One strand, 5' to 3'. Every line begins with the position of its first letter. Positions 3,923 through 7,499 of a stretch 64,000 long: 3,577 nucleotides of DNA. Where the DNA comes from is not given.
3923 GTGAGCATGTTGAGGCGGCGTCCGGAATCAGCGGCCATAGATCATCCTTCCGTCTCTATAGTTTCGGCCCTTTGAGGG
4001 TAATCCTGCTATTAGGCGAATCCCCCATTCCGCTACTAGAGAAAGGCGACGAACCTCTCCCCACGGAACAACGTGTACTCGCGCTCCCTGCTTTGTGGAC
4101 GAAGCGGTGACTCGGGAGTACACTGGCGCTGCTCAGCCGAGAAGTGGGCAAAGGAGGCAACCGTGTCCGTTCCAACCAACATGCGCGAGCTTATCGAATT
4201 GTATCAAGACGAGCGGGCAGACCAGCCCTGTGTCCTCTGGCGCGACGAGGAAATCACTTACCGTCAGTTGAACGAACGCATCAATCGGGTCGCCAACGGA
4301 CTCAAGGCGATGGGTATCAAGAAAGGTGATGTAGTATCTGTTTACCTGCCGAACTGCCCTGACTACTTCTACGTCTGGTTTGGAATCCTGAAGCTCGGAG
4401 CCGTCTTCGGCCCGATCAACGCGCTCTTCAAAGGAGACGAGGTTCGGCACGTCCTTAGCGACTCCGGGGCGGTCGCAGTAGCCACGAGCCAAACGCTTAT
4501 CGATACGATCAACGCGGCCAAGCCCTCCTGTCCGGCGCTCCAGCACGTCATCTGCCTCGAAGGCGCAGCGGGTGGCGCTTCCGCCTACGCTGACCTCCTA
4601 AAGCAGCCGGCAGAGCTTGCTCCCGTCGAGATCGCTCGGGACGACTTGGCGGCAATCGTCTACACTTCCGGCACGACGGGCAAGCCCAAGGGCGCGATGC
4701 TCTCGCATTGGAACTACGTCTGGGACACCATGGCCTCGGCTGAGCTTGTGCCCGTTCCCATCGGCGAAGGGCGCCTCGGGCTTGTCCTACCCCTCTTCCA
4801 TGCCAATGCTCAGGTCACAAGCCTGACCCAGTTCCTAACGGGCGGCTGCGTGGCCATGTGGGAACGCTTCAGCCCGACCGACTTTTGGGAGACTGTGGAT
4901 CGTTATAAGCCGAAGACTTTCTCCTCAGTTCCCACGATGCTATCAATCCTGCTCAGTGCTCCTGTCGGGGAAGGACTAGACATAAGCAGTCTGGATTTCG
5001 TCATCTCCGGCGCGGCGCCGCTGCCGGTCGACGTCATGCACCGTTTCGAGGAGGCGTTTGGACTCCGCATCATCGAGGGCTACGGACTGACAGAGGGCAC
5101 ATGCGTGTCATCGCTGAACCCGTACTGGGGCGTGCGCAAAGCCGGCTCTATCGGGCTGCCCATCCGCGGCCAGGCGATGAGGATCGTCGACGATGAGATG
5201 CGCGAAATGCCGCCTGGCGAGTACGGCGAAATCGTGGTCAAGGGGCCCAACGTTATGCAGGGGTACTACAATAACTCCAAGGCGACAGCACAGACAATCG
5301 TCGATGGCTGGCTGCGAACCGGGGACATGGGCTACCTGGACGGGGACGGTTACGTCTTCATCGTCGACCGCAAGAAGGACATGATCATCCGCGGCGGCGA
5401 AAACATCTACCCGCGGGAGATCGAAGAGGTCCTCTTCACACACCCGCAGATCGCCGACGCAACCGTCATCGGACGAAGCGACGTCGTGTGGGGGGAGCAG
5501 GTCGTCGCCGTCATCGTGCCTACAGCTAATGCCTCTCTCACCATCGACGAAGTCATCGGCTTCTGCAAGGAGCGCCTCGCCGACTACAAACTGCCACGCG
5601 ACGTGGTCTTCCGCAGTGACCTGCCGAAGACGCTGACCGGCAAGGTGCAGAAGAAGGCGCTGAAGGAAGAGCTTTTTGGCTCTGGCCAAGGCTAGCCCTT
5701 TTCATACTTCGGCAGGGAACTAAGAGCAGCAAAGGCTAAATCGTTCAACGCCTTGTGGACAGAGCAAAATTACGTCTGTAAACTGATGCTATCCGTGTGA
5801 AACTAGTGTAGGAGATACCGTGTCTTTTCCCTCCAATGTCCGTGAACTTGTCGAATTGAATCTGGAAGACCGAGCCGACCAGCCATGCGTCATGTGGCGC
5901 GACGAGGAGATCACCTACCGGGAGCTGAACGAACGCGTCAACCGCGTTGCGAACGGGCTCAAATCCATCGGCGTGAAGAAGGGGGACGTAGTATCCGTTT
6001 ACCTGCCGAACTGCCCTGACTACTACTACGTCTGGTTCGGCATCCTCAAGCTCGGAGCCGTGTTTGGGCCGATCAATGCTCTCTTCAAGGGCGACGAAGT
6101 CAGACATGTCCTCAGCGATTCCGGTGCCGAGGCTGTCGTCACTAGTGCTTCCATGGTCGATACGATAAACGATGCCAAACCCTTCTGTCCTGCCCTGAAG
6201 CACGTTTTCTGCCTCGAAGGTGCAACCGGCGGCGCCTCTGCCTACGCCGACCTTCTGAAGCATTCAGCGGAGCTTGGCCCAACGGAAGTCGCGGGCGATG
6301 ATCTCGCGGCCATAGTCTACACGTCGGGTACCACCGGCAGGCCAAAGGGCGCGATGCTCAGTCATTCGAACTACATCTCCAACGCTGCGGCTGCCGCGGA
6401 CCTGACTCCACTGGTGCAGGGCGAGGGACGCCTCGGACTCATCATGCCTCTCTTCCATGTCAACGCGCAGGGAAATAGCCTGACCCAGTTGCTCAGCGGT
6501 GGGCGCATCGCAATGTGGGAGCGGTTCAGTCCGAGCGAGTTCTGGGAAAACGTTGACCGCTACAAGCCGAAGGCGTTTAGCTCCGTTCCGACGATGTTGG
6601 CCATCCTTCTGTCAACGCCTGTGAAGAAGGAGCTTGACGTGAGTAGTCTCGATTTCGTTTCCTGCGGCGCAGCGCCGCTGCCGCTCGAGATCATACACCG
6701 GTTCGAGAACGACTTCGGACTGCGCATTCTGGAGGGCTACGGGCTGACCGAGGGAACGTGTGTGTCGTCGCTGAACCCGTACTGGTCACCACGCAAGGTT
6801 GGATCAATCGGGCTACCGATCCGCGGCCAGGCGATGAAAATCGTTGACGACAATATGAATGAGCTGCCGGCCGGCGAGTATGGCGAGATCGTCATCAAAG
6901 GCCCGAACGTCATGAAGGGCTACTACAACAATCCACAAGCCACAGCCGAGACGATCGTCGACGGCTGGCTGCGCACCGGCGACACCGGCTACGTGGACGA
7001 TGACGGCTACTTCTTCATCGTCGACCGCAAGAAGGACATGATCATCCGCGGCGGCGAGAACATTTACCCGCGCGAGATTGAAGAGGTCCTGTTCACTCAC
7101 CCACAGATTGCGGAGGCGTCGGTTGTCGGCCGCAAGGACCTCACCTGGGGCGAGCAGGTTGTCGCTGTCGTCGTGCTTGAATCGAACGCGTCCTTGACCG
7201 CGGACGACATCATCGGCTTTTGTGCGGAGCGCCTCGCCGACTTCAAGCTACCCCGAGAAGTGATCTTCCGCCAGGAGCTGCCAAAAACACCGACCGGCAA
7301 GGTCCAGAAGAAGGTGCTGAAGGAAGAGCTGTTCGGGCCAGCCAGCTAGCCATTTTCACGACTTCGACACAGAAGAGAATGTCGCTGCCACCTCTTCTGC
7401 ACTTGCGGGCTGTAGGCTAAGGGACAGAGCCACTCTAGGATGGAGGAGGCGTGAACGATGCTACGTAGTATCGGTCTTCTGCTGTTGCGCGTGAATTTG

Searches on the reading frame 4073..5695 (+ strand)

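Call 49: search_protein_families(library=pfam, proteins=[window:4073-5695:+])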
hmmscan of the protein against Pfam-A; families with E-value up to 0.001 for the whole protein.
window:4073-5695:+ (540 aa): 2 families
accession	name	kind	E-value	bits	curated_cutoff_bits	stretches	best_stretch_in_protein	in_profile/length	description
PF00501.34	AMP-binding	-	2.4e-96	323.3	29.9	1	47-399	7-384/384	AMP-binding enzyme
PF13193.12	AMP-binding_C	-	4e-20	72.9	24.5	1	449-524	1-76/76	AMP-binding enzyme C-terminal domain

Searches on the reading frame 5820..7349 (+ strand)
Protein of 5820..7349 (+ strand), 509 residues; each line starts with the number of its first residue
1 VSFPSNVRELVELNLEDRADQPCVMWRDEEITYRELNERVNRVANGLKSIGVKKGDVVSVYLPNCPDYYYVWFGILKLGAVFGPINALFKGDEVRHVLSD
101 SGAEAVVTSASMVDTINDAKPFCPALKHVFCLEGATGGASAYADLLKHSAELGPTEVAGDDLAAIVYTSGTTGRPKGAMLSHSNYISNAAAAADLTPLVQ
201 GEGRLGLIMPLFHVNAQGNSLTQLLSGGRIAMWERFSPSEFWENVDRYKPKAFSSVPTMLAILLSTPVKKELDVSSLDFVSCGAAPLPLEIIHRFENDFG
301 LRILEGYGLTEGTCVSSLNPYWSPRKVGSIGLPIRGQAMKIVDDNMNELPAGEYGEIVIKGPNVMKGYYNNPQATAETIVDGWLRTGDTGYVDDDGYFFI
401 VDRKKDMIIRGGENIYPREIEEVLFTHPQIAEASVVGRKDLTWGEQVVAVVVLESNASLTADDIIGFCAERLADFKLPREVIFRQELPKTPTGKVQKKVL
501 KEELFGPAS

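Call 49: search_protein_families(library=pfam, proteins=[window:5820-7349:+])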
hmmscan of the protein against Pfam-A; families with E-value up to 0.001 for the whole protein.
window:5820-7349:+ (509 aa): 2 families
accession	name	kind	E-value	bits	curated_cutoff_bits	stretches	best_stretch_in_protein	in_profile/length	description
PF00501.34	AMP-binding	-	6.3e-98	328.5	29.9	1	15-369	5-384/384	AMP-binding enzyme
PF13193.12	AMP-binding_C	-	1.4e-21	77.6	24.5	1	419-494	1-76/76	AMP-binding enzyme C-terminal domain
